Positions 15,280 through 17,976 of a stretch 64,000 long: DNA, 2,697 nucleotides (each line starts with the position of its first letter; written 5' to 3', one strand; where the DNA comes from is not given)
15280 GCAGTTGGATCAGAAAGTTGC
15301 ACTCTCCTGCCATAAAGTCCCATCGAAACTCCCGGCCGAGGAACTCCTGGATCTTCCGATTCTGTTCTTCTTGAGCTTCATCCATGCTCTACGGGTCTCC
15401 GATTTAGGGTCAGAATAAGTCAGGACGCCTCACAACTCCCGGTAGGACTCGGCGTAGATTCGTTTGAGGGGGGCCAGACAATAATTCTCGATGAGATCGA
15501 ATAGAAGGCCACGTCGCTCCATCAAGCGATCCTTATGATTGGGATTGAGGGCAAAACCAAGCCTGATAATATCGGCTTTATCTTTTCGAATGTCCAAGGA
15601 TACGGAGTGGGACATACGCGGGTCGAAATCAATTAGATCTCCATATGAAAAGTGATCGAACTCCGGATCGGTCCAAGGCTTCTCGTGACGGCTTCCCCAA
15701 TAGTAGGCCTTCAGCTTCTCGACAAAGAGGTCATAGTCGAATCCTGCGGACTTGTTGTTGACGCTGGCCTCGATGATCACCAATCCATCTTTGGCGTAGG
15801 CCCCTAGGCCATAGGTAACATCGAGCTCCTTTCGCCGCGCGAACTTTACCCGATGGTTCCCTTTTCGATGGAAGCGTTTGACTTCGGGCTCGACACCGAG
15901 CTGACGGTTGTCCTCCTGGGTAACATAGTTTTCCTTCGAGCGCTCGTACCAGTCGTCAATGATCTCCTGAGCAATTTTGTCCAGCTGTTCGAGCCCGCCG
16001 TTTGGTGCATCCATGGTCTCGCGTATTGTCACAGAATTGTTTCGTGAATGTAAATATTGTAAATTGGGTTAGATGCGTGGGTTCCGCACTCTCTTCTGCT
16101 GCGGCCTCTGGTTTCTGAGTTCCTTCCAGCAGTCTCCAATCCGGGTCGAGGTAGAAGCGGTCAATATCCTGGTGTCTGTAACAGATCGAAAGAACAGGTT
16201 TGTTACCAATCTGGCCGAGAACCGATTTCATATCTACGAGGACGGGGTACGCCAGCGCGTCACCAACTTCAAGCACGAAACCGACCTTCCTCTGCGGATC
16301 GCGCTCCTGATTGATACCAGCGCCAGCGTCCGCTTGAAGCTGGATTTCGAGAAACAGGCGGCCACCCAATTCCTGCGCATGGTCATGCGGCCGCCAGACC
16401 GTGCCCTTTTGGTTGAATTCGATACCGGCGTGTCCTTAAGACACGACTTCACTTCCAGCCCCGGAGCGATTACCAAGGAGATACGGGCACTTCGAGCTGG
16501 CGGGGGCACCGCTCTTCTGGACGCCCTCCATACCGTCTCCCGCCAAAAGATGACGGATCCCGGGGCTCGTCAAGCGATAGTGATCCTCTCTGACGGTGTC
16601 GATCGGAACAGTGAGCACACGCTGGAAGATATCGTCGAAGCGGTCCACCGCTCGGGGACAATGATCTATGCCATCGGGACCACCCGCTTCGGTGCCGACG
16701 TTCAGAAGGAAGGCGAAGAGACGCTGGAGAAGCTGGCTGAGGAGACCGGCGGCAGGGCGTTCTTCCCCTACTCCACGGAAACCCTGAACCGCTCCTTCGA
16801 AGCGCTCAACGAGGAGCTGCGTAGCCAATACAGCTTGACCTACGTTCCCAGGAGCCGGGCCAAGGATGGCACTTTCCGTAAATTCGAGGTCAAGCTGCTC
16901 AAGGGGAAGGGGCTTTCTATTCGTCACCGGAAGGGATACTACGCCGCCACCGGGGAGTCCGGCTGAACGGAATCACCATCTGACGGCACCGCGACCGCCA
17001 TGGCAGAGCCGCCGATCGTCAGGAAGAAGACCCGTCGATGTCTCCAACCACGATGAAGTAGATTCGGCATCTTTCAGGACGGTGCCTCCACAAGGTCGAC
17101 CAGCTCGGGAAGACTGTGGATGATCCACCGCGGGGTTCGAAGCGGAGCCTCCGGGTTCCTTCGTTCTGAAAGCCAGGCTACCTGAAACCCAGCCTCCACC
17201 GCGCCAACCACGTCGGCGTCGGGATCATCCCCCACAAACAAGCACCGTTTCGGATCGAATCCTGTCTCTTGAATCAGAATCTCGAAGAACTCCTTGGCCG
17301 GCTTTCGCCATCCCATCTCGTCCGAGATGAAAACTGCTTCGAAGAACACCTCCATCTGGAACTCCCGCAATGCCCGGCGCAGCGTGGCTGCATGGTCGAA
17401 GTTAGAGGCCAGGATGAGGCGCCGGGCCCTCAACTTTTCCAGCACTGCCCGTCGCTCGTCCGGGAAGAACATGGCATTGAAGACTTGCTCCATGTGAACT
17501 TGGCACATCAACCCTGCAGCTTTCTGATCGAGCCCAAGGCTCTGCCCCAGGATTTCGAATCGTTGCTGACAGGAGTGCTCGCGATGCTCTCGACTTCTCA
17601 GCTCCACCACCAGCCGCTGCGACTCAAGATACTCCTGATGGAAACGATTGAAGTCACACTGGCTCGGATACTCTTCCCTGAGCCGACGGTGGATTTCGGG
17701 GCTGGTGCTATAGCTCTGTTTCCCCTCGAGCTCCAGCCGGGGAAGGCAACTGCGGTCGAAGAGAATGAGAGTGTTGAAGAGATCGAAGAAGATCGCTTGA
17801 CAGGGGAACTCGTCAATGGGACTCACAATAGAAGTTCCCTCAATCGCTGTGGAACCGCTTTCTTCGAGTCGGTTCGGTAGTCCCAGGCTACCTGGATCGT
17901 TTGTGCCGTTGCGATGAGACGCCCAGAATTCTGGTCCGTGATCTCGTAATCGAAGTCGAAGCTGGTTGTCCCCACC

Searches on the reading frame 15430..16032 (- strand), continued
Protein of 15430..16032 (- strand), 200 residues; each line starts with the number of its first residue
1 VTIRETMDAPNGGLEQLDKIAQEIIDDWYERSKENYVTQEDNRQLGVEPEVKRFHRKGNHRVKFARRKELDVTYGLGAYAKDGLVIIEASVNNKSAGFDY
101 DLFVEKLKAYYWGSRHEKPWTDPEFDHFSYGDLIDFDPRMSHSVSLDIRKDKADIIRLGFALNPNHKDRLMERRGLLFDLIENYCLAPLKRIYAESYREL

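Call 58: search_protein_families(library=pfam, alignment_id=A2, max_evalue=10)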
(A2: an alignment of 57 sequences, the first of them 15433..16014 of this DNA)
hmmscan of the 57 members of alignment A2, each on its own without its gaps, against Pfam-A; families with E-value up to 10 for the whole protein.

A. member 1, window:15433-16014:- (194 aa): 1 family
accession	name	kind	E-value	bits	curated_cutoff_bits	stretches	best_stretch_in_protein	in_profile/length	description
PF08451.16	A_deaminase_N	-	0.13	13.1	21.3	1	16-65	15-64/95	Adenosine/AMP deaminase N-terminal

B. families by the number of members that match (of 57 scanned): 20 families
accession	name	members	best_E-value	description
PF08451.16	A_deaminase_N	12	0.0065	Adenosine/AMP deaminase N-terminal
PF25639.1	DUF7943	9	0.078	Domain of unknown function (DUF7943)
PF15412.11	Nse4-Nse3_bdg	5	0.032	Binding domain of Nse4/EID3 to Nse3-MAGE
PF22590.2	Cas3-like_C_2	3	0.097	CRISPR-associated nuclease/helicase Cas3, C-terminal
PF08356.18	EF_assoc_2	2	0.082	EF hand associated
PF15983.10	DUF4767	2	0.13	Domain of unknown function (DUF4767)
PF18312.6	ScsC_N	2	0.23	Copper resistance protein ScsC N-terminal domain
PF05400.18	FliT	1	0.04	Flagellar protein FliT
PF07508.19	Recombinase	1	0.065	Recombinase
PF23450.1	KIAA2026_hel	1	0.073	KIAA2026 helical domain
PF17289.8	Terminase_6C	1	0.078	Terminase RNaseH-like domain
PF18949.5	DUF5693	1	0.11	Family of unknown function (DUF5693)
PF15161.11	Neuropep_like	1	0.12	Neuropeptide-like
PF07309.16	FlaF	1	0.12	Flagellar protein FlaF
PF03129.25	HGTP_anticodon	1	0.16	Anticodon binding domain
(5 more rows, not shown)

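Call 62: fold_search(model_id=the predicted structure, library=pdb)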
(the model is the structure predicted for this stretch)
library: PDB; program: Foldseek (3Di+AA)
matches with E <= 10: 800; with E <= 0.001: 0
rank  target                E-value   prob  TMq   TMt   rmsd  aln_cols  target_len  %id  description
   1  3put_A                6.4e-02  0.14  0.17  0.21  17.8       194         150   11  Crystal Structure of the CERT START domain (mutant V151E) from Rhizobium etli at the resolution 1.8A, Northeast Struct (released 2010-12-22)
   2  5o2c                  6.8e-02  0.38  0.21  0.12   8.9       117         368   14  Crystal structure of WNK3 kinase and CCT1 didomain in a unphosphorylated state (released 2017-06-28)
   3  6cn9_A                8.1e-02  0.28  0.21  0.16   7.5       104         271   14  Crystal structure of the Kinase domain of WNK1 (released 2019-03-27)
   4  2w1z_B                8.6e-02  0.04  0.13  0.09  17.3       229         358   13  ROP2 from Toxoplasma gondii: A virulence factor with a protein- kinase fold and no enzymatic activity. (released 2008-12-09)
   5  5tf9_B                9.2e-02  0.18  0.17  0.13   8.9       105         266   13  Crystal structure of WNK1 in complex with Mn2+AMPPNP and WNK476 (released 2016-10-19)
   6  1tid_C                9.8e-02  0.28  0.19  0.25  10.3        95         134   13  Crystal Structures of the ADP and ATP bound forms of the Bacillus Anti-sigma factor SpoIIAB in complex with the Anti-a (released 2004-06-15)
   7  5w7t_A                9.8e-02  0.25  0.18  0.15   8.0       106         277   10  STRUCTURE OF PHOSPHORYLATED WNK1 (released 2018-06-20)
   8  2plg_A                1.1e-01  0.25  0.24  0.28   9.0       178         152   12  Crystal structure of T110839 protein from Synechococcus elongatus (released 2007-05-01)
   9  3put_B                1.1e-01  0.10  0.17  0.20  17.5       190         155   10  Crystal Structure of the CERT START domain (mutant V151E) from Rhizobium etli at the resolution 1.8A, Northeast Struct (released 2010-12-22)
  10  3k90_A                1.2e-01  0.08  0.16  0.17  18.0       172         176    8  The Abscisic acid receptor PYR1 in complex with Abscisic Acid (released 2009-11-10)
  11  9hny_FT               1.4e-01  0.28  0.20  0.18   9.1       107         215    9  Mitoribosomal small subunit in complex with Mettl15 and Mettl17 (released 2025-03-26)
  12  6sga_FT               1.5e-01  0.35  0.22  0.19   8.8       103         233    7  Body domain of the mt-SSU assemblosome from Trypanosoma brucei (released 2019-09-18)
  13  9hny_FR               1.6e-01  0.38  0.23  0.21   8.0       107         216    7  Mitoribosomal small subunit in complex with Mettl15 and Mettl17 (released 2025-03-26)
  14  2wmi_B                1.7e-01  0.04  0.13  0.07  17.3       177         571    8  Crystal structure of the catalytic module of a family 98 glycoside hydrolase from Streptococcus pneumoniae SP3-BS71 in (released 2009-07-14)
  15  4dib_F                1.8e-01  0.28  0.24  0.16  10.1       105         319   11  The crystal structure of glyceraldehyde-3-phosphate dehydrogenase from Bacillus anthracis str. Sterne (released 2012-02-22)
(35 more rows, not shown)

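Call 74: search_protein_families(library=pfam, proteins=[L029:851-1765:+, L046:2924-3295:+, L041:2728-3555:+, L019:5953-6759:-, L024:8861-10579:-, L051:1911-2228:-, L026:1-3379:-, L056:5819-6958:+, L056:7266-8651:+], max_evalue=0.00001)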
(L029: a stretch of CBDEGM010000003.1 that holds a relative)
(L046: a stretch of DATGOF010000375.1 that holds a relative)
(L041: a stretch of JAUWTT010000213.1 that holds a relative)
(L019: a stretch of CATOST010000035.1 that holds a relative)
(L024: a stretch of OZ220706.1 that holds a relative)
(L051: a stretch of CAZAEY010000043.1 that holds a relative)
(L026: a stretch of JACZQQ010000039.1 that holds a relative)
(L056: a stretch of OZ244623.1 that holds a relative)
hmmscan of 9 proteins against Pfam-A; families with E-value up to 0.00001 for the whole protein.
L029:851-1765:+ (304 aa): 2 families
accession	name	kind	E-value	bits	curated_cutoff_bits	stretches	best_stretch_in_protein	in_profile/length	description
PF04055.27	Radical_SAM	-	3.6e-18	66.7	29.5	1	62-225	1-166/166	Radical SAM superfamily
PF16881.10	LIAS_N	-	1.4e-09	38.7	27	1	5-47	54-96/96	N-terminal domain of lipoyl synthase of Radical_SAM family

L046:2924-3295:+ (123 aa): 0 families

L041:2728-3555:+ (275 aa): 3 families
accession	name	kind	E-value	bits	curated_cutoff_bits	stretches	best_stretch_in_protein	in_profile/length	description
PF14748.11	P5CR_dimer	-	3.8e-37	127.2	25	1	166-270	1-105/105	Pyrroline-5-carboxylate reductase dimerisation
PF03807.23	F420_oxidored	-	2.5e-18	66.9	21.6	1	8-102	1-93/94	NADP oxidoreductase coenzyme F420-dependent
PF03446.21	NAD_binding_2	-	4e-08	33.9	21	1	8-107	1-99/161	NAD binding domain of 6-phosphogluconate dehydrogenase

L019:5953-6759:- (268 aa): 1 family
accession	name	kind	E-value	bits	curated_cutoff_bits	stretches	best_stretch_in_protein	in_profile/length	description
PF00590.25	TP_methylase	-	8.5e-51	173.3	27.8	1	10-219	1-210/212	Tetrapyrrole (Corrin/Porphyrin) Methylases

L024:8861-10579:- (572 aa): 2 families
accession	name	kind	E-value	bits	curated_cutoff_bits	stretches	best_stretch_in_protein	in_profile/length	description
PF01131.25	Topoisom_bac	-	3.7e-78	263.8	35.1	1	1-277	137-410/411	DNA topoisomerase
PF13368.11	Toprim_C_rpt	-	5.2e-62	206.1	22.3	4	429-482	1-54/57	Topoisomerase C-terminal repeat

L051:1911-2228:- (105 aa): 3 families
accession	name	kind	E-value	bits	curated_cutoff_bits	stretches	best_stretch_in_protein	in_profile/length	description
PF00355.32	Rieske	-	8.6e-20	70.9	20.3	1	6-82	3-78/88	Rieske [2Fe-2S] domain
PF13806.12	Rieske_2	-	6.5e-17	61.8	27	1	5-102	2-104/104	Rieske-like [2Fe-2S] domain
PF22543.2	Rieske_4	-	6.4e-09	36.6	28.4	1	7-83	2-81/119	Soluble Rieske-type ferredoxin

L026:1-3379:- (1126 aa): 3 families
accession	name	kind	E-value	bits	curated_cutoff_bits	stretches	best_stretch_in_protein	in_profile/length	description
PF00310.26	GATase_2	-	5.6e-184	612.2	19.9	1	19-443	1-420/420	Glutamine amidotransferases class-II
PF01645.23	Glu_synthase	-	4.5e-122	408.2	20.4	1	817-1126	2-306/369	Conserved region in glutamate synthase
PF04898.20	Glu_syn_central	-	5.1e-115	384.1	22.8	1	471-754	2-276/277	Glutamate synthase central domain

L056:5819-6958:+ (379 aa): 3 families
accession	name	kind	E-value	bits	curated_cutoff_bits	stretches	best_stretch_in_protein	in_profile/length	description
PF01262.27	AlaDh_PNT_C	-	5.9e-65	219.1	23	1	143-369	1-213/214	Alanine dehydrogenase/PNT, C-terminal domain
PF05222.21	AlaDh_PNT_N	-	5.7e-38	130.7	30.4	1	5-139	2-136/136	Alanine dehydrogenase/PNT, N-terminal domain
PF02826.25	2-Hacid_dh_C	-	8.4e-08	32.2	25.1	0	164-217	33-86/178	D-isomer specific 2-hydroxyacid dehydrogenase, NAD binding domain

L056:7266-8651:+ (461 aa): 1 family
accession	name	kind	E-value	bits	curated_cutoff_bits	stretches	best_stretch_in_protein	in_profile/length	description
PF02233.22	PNTB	-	3.1e-179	597.1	31.7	1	7-456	3-455/456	NAD(P) transhydrogenase beta subunit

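Call 77: search_dna_similar(query=window:15433-16014:-, collection=plasmids, mode=protein, max_evalue=0.001, max_rows=5)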
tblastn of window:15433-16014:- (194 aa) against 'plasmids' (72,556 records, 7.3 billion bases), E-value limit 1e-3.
No match.

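Call 78: search_dna_similar(query=window:15433-16014:-, collection=phages, mode=protein, max_evalue=0.001, max_rows=5)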
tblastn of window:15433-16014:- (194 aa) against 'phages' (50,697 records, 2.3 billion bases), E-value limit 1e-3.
No match.

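Call 79: find_related_loci(query=A2, collection=viral_contigs, flank=3000)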
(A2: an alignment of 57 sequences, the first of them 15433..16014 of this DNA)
Query A2 (194 aa) in viral_contigs; peptide patterns used: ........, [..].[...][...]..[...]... (x = any residue, [..] = any of these).
44 stretches matched a pattern, but none encodes a relative of the query by tblastn (E <= 1e-3).

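Call 93: search_protein_families(library=pfam, proteins=[P0204, P0205, P0206, P0207, P0208, P0209, P0210, P0211, P0218, P0219], max_evalue=0.01)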
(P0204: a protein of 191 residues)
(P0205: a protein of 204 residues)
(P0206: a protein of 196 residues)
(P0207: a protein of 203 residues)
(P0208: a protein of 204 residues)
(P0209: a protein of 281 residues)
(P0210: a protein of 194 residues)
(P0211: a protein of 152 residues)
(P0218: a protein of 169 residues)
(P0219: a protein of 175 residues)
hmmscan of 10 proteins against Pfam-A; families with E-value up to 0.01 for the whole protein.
P0204 (191 aa): 0 families

P0205 (204 aa): 0 families

P0206 (196 aa): 0 families

P0207 (203 aa): 0 families

P0208 (204 aa): 0 families

P0209 (281 aa): 1 family
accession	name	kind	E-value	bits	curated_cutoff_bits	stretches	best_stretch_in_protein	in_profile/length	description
PF08811.16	DUF1800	-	8.2e-15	55.3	26.1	1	122-249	253-362/419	Protein of unknown function (DUF1800)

P0210 (194 aa): 0 families

P0211 (152 aa): 0 families

P0218 (169 aa): 0 families

P0219 (175 aa): 1 family
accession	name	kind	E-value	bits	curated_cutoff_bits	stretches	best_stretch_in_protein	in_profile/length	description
PF01694.28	Rhomboid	-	3.8e-07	30.9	22.6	1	122-165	97-142/143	Rhomboid domain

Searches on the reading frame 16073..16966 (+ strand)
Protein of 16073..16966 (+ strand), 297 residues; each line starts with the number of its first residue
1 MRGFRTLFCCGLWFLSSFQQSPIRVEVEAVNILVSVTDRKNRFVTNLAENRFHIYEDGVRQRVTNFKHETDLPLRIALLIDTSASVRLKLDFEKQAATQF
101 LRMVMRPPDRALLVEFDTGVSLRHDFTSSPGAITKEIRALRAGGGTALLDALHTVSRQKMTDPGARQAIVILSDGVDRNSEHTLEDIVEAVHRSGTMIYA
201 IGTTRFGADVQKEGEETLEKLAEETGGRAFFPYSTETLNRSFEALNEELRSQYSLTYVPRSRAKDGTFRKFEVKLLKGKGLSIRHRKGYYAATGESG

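Call 4: search_protein_families(library=pfam, proteins=[window:16073-16966:+], max_evalue=1)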
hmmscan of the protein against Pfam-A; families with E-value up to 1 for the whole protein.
window:16073-16966:+ (297 aa): 6 families
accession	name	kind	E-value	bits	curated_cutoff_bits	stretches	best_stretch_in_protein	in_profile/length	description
PF13519.12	VWA_2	-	2.1e-12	48.1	27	1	77-175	2-106/107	von Willebrand factor type A domain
PF00092.34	VWA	-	4.4e-11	43.8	23.8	1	76-236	2-166/174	von Willebrand factor type A domain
PF13768.12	VWA_3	-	1.1e-08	35.7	27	1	75-229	2-153/155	von Willebrand factor type A domain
PF05762.20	VWA_CoxE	-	4.8e-08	33.1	26.4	1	73-199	56-183/222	VWA domain containing CoxE-like protein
PF09967.15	DUF2201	-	0.0008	20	26.4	1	76-159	1-79/123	VWA-like domain (DUF2201)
PF25106.1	VWA_4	-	0.14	12.2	27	1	77-231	3-166/169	von Willebrand factor A domain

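Call 54: search_protein_families(library=ncbifam, proteins=[window:16073-16966:+], max_evalue=0.001)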
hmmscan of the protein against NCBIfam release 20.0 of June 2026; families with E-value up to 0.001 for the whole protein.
window:16073-16966:+ (297 aa): 4 families
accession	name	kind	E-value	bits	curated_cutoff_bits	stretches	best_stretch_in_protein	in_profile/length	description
TIGR03436.1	acidobact_VWFA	subfamily_domain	2e-67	228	81.25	1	22-291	2-323/324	VWA domain-containing protein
TIGR02442.1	Cob-chelat-sub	hypoth_equivalog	6.7e-07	28.1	779.45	1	50-209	453-614/641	putative cobaltochelatase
NF047508.1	VWA_BatA_Lepto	exception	8.1e-06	25.1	380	1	98-246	121-270/315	VWA domain-containing protein BatA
TIGR03788.1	marine_srt_targ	equivalog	0.00034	19.2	551.65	1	69-202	267-406/629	marine proteobacterial sortase target protein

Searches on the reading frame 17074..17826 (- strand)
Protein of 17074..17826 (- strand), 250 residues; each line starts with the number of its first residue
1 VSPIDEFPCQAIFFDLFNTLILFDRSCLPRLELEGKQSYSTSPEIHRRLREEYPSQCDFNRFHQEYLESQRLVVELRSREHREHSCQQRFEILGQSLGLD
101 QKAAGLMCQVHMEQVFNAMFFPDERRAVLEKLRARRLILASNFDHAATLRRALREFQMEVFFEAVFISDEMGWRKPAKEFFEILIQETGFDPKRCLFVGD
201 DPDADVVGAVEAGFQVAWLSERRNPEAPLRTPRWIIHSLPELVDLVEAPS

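Call 4: search_protein_families(library=pfam, proteins=[window:17074-17826:-], max_evalue=1)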
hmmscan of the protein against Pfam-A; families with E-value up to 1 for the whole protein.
window:17074-17826:- (250 aa): 4 families
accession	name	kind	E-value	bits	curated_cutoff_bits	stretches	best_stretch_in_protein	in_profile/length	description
PF00702.32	Hydrolase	-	9.3e-16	59.2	26.4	1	10-213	2-191/191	haloacid dehalogenase-like hydrolase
PF13419.12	HAD_2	-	6.8e-12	46.3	23.8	1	79-218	38-177/178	Haloacid dehalogenase-like hydrolase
PF13242.12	Hydrolase_like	-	1.1e-11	44.9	22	1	173-241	2-74/75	HAD-hyrolase-like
PF07688.17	KaiA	-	0.17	12.5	22.2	0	114-169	15-71/122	KaiA C-terminal domain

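Call 54: search_protein_families(library=ncbifam, proteins=[window:17074-17826:-], max_evalue=0.001)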
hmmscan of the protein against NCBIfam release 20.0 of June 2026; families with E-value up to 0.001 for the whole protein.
window:17074-17826:- (250 aa): 21 families
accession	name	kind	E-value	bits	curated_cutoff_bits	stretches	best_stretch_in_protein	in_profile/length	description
TIGR02253.1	CTE7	subfamily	3.5e-22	79.3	169.75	1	10-242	3-220/221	TIGR02253 family HAD-type hydrolase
TIGR02254.1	YjjG_YfnB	equivalog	1.2e-19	70.7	159.9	1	119-244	96-221/223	YjjG family noncanonical pyrimidine nucleotidase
TIGR02252.1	DREG-2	subfamily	1.4e-16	60.9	155.2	1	11-218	2-203/203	HAD hydrolase, REG-2-like, family IA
NF052576.1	PymNtasePynAStpc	equivalog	2e-16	60.3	350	1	151-247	131-228/229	pyrimidine 5'-nucleotidase PynA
NF006976.0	PRK09449.1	equivalog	1.3e-15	57.5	183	1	87-246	65-222/225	pyrimidine 5'-nucleotidase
TIGR01428.1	HAD_type_II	equivalog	7.8e-13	48.9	125.4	1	48-223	21-194/197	haloacid dehalogenase type II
TIGR01549.1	HAD-SF-IA-v1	subfamily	4.1e-11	43.5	23.3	1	127-213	69-149/149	HAD-IA family hydrolase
NF053830.1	RUBPPhHalo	equivalog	2.2e-09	37.3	330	1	100-245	83-233/234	ribulose-1,5-bisphosphate 5-phosphatase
TIGR01509.1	HAD-SF-IA-v3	subfamily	8.2e-09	35.8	29.4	1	122-218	66-153/154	HAD-IA family hydrolase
TIGR01993.1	Pyr-5-nucltdase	equivalog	1.1e-08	35.1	142.9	1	110-211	74-175/183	pyrimidine 5'-nucleotidase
NF008018.0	PRK10748.1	equivalog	1.9e-08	33.8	225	1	10-223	11-211/238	5-amino-6-(5-phospho-D-ribitylamino)uracil phosphatase YigB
NF009695.0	PRK13222.1-2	equivalog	2.6e-08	33.6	225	1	124-247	98-223/226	phosphoglycolate phosphatase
TIGR01662.1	HAD-SF-IIIA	subfamily_domain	9.5e-08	32.2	44.6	1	109-219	14-138/141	HAD-IIIA family hydrolase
NF009804.0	PRK13288.1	equivalog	6.6e-06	25.7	218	1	146-247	109-211/215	pyrophosphatase PpaX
TIGR01668.1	YqeG_hyp_ppase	hypoth_equivalog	1.1e-05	25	89.1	1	128-232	51-148/170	YqeG family HAD IIIA-type phosphatase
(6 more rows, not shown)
